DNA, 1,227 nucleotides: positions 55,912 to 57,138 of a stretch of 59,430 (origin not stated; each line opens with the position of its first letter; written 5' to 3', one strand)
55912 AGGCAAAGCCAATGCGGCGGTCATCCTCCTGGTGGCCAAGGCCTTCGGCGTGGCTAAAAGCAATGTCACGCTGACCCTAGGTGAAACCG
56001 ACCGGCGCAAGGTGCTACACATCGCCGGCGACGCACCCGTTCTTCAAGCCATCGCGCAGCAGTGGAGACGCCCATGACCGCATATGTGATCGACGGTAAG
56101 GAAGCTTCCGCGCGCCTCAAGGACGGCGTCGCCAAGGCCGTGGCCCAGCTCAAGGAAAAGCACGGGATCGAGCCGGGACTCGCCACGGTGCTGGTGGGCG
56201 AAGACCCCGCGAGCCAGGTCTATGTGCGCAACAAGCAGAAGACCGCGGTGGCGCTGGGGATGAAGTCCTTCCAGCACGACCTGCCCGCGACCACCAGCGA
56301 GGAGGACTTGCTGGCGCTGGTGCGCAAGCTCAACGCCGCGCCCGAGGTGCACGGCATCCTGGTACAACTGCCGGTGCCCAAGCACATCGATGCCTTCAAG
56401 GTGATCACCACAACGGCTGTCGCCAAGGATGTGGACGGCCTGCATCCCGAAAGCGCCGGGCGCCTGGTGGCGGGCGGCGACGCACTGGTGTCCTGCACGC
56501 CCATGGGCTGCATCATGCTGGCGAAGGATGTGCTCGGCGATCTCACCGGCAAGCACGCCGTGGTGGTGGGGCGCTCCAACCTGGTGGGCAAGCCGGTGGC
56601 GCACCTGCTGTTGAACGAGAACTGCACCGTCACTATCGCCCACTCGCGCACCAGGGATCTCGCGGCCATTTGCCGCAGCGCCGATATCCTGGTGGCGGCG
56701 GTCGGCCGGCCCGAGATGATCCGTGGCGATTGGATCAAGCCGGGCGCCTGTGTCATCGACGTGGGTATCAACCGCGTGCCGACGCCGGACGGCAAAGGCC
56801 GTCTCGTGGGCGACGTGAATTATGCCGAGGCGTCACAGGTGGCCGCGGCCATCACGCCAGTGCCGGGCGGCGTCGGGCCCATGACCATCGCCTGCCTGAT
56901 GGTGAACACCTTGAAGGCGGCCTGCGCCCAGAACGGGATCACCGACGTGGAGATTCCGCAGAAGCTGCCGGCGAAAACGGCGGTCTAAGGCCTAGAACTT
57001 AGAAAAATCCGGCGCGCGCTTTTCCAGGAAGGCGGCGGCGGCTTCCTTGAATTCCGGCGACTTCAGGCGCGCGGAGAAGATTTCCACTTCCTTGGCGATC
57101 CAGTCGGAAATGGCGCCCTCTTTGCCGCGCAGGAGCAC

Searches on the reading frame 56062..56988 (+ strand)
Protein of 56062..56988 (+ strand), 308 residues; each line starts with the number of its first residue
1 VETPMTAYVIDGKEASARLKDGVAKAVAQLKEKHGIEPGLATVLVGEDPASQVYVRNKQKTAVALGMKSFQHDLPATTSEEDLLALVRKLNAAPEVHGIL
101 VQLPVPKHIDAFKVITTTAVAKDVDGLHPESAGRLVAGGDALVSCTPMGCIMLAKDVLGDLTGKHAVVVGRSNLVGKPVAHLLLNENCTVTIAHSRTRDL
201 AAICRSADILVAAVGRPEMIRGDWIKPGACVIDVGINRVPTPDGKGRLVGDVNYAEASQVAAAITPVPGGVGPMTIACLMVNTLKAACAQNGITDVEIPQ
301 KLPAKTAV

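Call 80: search_protein_families(library=pfam, proteins=[window:56062-56988:+], max_evalue=0.00001)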
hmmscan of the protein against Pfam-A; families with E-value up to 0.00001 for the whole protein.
window:56062-56988:+ (308 aa): 2 families
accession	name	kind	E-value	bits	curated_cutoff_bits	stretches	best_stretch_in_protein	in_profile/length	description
PF02882.25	THF_DHG_CYH_C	-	5.3e-66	221.3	27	1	128-290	1-159/160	Tetrahydrofolate dehydrogenase/cyclohydrolase, NAD(P)-binding domain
PF00763.28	THF_DHG_CYH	-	3.5e-40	137.3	32.8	1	10-125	1-115/115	Tetrahydrofolate dehydrogenase/cyclohydrolase, catalytic domain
